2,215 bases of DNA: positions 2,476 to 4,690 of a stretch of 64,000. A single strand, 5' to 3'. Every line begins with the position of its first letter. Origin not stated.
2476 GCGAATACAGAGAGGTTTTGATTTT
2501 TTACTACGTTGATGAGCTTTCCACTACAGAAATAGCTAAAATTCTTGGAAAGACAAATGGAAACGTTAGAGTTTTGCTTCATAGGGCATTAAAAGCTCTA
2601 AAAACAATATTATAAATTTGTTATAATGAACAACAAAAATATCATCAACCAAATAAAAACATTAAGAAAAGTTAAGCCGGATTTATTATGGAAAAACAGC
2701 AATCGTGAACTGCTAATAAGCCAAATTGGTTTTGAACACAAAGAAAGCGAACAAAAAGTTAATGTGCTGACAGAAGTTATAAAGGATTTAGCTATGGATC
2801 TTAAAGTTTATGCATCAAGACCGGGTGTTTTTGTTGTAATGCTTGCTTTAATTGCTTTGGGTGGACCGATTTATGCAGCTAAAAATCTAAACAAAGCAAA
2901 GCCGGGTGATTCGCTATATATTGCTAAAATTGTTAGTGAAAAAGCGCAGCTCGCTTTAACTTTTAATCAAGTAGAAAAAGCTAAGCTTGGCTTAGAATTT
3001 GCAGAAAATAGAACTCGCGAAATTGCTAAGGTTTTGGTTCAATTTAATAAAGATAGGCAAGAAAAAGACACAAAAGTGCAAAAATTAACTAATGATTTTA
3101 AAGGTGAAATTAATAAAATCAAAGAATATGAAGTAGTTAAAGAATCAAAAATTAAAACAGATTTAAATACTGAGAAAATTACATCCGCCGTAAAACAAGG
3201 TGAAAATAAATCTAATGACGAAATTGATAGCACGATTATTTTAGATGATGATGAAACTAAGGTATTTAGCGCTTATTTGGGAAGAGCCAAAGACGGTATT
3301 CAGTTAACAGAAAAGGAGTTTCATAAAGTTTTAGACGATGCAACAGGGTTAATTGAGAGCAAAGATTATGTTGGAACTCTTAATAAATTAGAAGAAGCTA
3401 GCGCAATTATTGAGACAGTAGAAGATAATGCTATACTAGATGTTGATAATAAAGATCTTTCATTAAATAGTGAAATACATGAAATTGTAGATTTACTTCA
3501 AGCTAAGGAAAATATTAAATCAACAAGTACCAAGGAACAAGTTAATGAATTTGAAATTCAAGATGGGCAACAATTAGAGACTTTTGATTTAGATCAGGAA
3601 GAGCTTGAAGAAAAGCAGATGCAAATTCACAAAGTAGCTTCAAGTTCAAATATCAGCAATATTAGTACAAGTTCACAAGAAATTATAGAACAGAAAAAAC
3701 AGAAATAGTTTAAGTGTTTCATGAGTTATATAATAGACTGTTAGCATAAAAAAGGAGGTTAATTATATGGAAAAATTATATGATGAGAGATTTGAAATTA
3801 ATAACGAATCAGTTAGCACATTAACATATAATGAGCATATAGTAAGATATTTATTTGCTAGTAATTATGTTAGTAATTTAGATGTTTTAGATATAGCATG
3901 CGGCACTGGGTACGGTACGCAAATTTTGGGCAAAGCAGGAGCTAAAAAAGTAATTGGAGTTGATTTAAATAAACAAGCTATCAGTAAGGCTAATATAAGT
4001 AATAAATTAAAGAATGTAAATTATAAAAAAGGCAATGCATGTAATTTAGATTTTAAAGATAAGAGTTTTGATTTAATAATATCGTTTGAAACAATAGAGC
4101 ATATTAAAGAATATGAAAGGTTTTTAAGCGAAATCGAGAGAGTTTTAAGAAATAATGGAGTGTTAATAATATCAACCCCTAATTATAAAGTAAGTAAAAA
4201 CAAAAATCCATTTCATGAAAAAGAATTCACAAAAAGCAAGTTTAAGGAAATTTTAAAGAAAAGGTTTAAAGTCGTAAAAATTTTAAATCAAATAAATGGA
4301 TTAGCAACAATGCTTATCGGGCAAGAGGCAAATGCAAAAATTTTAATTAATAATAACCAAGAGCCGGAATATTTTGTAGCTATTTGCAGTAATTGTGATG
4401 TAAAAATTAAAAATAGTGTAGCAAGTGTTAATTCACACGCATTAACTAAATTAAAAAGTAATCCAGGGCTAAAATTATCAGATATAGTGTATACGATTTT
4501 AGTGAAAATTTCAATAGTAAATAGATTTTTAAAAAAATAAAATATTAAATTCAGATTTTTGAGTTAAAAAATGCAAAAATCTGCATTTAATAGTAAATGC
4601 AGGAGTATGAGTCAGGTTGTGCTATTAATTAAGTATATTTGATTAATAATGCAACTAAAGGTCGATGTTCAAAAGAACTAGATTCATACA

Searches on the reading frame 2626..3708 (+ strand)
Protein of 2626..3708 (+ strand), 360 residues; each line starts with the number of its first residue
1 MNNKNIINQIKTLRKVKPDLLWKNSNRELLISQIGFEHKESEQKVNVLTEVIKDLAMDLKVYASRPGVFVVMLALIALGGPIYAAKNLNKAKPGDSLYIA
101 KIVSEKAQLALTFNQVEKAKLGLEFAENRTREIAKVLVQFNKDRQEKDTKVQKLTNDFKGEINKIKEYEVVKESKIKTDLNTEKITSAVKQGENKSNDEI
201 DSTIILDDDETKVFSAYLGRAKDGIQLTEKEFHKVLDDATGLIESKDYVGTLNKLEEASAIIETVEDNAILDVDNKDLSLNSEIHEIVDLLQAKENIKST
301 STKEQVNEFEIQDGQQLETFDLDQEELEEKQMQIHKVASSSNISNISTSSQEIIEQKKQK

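Call 33: search_protein_families(library=pfam, proteins=[window:2626-3708:+], max_evalue=0.00001)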
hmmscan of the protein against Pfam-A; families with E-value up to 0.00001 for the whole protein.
window:2626-3708:+ (360 aa): 1 family
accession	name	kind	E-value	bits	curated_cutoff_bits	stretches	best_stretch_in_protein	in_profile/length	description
PF18915.5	DUF5667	-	3.3e-10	40.7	27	1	92-181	3-88/99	Domain of unknown function (DUF5667)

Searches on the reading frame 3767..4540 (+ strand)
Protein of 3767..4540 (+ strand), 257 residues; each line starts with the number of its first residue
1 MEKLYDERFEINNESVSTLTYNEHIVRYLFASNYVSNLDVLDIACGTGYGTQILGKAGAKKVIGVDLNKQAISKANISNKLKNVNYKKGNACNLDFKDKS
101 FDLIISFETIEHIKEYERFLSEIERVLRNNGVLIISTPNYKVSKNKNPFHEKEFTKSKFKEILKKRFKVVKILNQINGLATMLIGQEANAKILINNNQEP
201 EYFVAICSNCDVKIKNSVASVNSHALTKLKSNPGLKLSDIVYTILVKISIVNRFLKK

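Call 33: search_protein_families(library=pfam, proteins=[window:3767-4540:+], max_evalue=0.00001)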
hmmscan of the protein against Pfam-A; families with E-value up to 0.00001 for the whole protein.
window:3767-4540:+ (257 aa): 12 families
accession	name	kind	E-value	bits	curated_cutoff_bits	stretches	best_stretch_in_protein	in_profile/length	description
PF08241.18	Methyltransf_11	-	1.7e-25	89.9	21.2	1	41-135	1-95/95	Methyltransferase domain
PF13847.12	Methyltransf_31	-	4.1e-24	85.3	27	1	36-164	3-142/145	Methyltransferase domain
PF13649.12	Methyltransf_25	-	2.1e-21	76.9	27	1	40-131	1-97/97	Methyltransferase domain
PF13489.12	Methyltransf_23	-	4.2e-18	66.1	27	1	25-144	12-125/164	Methyltransferase domain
PF08242.18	Methyltransf_12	-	4.9e-15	56.5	30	1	41-133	1-98/98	Methyltransferase domain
PF01209.24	Ubie_methyltran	-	2e-11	44.1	20.1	1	37-137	48-154/233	ubiE/COQ5 methyltransferase family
PF02353.26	CMAS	-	1.3e-08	35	27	1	39-150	65-179/273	Mycolic acid cyclopropane synthetase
PF05401.17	NodS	-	1.7e-07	31.7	24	1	38-145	45-154/201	Nodulation protein S (NodS)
PF05175.20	MTS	-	2.1e-07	31.2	23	1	38-140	33-143/170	Methyltransferase small domain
PF07021.18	MetW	-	2.4e-07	31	21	1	39-141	16-113/193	Methionine biosynthesis protein MetW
PF01728.25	FtsJ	-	3.6e-07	30.7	24.1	1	37-121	22-114/181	FtsJ-like methyltransferase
PF06325.19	PrmA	-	8.7e-06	25.9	22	0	39-136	164-259/296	Ribosomal protein L11 methyltransferase (PrmA)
